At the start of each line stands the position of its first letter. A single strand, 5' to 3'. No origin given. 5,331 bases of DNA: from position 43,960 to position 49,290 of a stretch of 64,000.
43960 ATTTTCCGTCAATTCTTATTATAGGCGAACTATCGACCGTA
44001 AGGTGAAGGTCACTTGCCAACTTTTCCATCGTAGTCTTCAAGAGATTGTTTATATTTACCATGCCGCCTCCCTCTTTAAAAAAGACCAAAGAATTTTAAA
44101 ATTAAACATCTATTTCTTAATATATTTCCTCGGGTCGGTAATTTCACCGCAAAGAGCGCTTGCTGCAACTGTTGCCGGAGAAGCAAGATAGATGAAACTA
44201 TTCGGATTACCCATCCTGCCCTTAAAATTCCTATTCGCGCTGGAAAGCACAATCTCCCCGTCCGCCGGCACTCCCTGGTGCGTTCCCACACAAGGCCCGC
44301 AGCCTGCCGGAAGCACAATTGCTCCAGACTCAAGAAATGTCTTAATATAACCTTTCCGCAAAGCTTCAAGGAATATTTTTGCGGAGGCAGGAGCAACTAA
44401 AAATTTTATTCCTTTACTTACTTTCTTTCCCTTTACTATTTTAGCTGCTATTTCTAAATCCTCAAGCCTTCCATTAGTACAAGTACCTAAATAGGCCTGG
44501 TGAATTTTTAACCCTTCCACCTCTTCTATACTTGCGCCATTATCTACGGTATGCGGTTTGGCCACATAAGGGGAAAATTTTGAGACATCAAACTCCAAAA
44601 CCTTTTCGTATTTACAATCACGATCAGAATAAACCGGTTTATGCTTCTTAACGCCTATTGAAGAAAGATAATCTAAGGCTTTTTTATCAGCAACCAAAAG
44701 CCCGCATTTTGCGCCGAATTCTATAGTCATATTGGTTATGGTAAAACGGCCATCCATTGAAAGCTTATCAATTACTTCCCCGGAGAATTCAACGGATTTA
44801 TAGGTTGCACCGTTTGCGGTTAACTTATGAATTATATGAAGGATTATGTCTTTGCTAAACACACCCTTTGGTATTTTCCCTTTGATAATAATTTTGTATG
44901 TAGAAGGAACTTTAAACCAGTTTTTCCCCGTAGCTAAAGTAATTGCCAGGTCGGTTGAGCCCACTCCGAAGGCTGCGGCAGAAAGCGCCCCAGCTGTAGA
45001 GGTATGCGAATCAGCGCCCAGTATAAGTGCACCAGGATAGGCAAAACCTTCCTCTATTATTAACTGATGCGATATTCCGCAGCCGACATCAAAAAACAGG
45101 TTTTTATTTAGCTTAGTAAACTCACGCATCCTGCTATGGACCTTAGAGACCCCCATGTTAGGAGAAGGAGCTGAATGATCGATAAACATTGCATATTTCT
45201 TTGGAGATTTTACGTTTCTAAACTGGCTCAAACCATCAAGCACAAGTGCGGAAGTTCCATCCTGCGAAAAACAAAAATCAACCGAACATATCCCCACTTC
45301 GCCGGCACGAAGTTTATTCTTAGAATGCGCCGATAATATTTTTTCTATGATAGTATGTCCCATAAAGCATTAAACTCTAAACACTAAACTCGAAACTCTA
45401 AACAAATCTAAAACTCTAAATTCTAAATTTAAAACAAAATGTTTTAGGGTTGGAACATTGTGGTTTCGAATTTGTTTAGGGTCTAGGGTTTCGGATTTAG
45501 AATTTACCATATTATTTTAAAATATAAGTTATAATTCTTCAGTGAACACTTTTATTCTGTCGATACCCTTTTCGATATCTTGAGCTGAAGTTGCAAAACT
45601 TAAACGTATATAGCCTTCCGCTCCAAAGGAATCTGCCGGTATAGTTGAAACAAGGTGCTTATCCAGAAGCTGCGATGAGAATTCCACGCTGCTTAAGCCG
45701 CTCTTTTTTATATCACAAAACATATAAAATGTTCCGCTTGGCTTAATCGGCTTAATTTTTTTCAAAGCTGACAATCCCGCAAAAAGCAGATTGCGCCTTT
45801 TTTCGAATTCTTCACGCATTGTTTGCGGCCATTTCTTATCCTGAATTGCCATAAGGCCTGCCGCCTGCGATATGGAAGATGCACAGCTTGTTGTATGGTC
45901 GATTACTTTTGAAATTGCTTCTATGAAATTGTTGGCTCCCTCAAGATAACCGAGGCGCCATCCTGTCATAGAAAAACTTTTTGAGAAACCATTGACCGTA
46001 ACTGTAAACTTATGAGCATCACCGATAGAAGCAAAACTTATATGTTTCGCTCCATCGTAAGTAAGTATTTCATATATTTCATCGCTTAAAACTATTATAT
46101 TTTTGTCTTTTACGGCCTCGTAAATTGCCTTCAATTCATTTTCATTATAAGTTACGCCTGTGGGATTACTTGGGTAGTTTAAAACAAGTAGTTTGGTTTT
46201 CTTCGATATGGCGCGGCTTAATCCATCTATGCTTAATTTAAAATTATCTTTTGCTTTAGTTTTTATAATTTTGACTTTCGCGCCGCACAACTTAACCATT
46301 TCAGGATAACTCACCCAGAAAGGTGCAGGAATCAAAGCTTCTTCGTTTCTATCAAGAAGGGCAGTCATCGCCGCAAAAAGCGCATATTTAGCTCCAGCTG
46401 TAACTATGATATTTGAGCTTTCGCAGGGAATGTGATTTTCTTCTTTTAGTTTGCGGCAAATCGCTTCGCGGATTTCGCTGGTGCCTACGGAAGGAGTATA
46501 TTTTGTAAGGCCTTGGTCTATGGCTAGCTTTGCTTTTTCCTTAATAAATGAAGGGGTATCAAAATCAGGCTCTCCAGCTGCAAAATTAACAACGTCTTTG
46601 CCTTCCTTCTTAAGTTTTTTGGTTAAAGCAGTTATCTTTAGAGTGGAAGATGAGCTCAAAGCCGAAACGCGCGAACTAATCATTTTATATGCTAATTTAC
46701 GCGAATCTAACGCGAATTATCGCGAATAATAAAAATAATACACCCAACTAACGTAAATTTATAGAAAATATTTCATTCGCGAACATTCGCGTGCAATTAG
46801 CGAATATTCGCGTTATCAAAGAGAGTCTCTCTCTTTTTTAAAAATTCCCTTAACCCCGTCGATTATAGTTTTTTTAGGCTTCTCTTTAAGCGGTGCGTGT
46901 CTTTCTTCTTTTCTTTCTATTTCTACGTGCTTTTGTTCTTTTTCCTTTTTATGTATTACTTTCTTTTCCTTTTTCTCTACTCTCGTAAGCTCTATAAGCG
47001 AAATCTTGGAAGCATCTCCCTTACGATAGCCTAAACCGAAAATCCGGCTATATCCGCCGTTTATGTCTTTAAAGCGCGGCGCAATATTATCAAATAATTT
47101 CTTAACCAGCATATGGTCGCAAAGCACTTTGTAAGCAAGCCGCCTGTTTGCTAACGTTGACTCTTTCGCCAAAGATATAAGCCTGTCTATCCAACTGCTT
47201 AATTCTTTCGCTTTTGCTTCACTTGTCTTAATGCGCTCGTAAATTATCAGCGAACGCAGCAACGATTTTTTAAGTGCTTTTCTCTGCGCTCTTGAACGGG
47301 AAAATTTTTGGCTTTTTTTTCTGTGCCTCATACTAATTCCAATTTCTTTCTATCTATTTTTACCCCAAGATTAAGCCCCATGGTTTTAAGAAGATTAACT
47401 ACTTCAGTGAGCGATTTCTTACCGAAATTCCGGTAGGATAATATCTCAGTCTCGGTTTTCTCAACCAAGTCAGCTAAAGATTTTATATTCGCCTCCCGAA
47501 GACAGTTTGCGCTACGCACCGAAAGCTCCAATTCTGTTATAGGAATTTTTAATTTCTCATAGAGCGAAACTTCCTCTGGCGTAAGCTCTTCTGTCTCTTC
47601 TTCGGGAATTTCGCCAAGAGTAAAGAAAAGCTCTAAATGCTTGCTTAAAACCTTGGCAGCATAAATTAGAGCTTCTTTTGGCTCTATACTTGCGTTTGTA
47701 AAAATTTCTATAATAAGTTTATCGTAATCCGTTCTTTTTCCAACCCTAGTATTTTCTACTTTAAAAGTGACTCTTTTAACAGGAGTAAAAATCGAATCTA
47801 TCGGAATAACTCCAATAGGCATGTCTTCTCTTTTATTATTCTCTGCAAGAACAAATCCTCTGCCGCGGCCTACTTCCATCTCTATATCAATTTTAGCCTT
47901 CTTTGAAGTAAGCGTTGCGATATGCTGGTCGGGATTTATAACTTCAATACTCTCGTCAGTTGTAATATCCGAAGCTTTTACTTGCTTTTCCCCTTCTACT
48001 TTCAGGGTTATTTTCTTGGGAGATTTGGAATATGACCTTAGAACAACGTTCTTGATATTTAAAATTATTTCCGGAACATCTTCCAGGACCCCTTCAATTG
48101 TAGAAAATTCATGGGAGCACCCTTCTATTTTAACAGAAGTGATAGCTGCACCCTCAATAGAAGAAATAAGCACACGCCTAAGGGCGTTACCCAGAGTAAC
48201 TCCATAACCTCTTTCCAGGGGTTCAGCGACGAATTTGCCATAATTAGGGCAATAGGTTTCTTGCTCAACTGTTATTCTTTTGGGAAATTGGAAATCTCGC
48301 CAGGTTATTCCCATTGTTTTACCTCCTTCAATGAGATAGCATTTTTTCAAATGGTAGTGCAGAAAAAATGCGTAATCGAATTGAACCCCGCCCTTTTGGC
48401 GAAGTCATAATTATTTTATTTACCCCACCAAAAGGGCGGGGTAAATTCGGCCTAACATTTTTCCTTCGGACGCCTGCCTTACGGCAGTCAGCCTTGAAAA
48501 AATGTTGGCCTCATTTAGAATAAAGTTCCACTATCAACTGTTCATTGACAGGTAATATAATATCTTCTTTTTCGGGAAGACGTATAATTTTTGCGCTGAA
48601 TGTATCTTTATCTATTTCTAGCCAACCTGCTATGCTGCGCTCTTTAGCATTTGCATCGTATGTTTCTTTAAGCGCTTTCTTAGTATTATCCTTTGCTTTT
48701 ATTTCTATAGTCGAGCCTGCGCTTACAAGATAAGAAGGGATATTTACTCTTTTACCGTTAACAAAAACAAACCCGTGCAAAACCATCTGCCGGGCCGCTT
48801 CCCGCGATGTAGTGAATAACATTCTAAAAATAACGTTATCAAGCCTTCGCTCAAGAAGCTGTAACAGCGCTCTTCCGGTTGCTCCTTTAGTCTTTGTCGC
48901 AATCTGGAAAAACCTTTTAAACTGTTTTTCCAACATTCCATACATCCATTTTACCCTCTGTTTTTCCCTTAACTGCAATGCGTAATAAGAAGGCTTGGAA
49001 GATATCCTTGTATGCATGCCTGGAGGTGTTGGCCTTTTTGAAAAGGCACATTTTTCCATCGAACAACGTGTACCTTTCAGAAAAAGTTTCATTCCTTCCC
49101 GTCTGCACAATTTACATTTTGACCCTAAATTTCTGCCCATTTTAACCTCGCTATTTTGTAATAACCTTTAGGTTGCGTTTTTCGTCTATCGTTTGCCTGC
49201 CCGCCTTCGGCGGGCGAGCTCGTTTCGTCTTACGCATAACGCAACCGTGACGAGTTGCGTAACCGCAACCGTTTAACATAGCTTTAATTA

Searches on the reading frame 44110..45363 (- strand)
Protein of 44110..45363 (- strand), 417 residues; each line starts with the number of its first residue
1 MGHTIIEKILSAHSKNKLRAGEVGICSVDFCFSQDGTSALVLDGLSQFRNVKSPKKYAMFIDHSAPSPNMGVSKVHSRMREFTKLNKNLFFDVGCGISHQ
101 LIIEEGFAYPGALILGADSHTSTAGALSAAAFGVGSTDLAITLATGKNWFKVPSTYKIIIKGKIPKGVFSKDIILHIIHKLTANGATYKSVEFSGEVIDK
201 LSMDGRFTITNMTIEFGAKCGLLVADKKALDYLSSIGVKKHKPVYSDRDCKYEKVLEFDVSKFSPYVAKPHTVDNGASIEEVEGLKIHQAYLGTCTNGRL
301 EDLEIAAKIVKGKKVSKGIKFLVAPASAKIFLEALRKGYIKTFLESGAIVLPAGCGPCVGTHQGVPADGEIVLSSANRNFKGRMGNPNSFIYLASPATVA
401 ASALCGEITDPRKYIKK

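Call 44: search_protein_families(library=pfam, proteins=[window:44110-45363:-], max_evalue=0.0001)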
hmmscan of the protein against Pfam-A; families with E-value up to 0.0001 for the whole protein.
window:44110-45363:- (417 aa): 1 family
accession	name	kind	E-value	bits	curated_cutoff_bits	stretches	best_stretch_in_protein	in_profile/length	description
PF00330.25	Aconitase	-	3e-99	333.5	28.7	2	7-281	1-305/463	Aconitase family (aconitate hydratase)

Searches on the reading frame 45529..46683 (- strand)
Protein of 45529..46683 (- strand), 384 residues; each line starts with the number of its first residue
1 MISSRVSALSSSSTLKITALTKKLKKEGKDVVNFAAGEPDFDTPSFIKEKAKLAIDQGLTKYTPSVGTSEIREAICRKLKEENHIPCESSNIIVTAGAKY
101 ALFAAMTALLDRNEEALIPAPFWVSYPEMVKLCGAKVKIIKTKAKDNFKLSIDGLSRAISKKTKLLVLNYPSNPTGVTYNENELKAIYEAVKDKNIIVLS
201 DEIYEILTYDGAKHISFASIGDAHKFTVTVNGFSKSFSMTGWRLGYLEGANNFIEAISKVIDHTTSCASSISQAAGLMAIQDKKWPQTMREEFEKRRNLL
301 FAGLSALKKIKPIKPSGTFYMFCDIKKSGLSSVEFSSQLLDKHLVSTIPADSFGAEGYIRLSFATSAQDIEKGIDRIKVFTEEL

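Call 44: search_protein_families(library=pfam, proteins=[window:45529-46683:-], max_evalue=0.0001)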
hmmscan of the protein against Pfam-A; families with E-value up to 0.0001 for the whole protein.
window:45529-46683:- (384 aa): 2 families
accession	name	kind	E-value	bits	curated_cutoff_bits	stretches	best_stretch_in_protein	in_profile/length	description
PF00155.27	Aminotran_1_2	-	2.6e-76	257.6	19.7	1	29-377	1-361/361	Aminotransferase class I and II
PF00266.25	Aminotran_5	-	1.2e-06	28.3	21.5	1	88-202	59-176/371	Aminotransferase class-V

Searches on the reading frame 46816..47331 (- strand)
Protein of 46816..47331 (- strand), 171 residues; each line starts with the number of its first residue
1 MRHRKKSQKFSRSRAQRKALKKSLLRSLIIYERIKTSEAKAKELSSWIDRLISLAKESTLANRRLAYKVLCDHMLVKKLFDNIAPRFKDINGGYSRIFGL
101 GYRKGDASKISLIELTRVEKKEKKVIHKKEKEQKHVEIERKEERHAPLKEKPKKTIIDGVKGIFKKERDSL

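Call 44: search_protein_families(library=pfam, proteins=[window:46816-47331:-], max_evalue=0.0001)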
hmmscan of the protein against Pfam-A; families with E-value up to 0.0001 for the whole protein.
window:46816-47331:- (171 aa): 1 family
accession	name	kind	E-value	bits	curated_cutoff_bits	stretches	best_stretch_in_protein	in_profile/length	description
PF01196.24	Ribosomal_L17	-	7.1e-29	101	27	1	22-115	3-96/97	Ribosomal protein L17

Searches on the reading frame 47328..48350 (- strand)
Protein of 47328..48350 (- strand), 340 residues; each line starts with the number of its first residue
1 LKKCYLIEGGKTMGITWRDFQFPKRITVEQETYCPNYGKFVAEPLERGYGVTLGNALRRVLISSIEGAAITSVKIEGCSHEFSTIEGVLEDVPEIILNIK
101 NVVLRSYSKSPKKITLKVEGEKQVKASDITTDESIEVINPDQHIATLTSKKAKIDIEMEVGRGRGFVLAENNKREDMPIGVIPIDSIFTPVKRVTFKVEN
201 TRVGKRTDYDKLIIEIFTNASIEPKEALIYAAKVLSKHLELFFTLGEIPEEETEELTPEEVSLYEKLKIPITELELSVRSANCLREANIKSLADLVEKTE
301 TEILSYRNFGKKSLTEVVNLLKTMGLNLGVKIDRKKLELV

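Call 44: search_protein_families(library=pfam, proteins=[window:47328-48350:-], max_evalue=0.0001)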
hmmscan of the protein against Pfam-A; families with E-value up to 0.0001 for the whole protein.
window:47328-48350:- (340 aa): 3 families
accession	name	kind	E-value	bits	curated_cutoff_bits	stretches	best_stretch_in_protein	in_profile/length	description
PF01000.31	RNA_pol_A_bac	-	5.1e-34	117.5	33.9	1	73-189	1-119/119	RNA polymerase Rpb3/RpoA insert domain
PF01193.29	RNA_pol_L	-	2.9e-26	91.4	24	1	43-239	1-74/74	RNA polymerase Rpb3/Rpb11 dimerisation domain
PF03118.21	RNA_pol_A_CTD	-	6.3e-23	80.7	23.8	1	264-322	8-66/67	Bacterial RNA polymerase, alpha chain C terminal domain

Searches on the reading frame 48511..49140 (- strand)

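Call 44: search_protein_families(library=pfam, proteins=[window:48511-49140:-], max_evalue=0.0001)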
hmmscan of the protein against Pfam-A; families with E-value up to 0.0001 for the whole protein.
window:48511-49140:- (209 aa): 2 families
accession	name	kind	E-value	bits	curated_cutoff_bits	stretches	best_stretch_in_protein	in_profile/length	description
PF00163.24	Ribosomal_S4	-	5.9e-30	104.3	23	1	3-97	1-95/95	Ribosomal protein S4/S9 N-terminal domain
PF01479.30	S4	-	6e-16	58.4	22.8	1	98-145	1-48/48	S4 domain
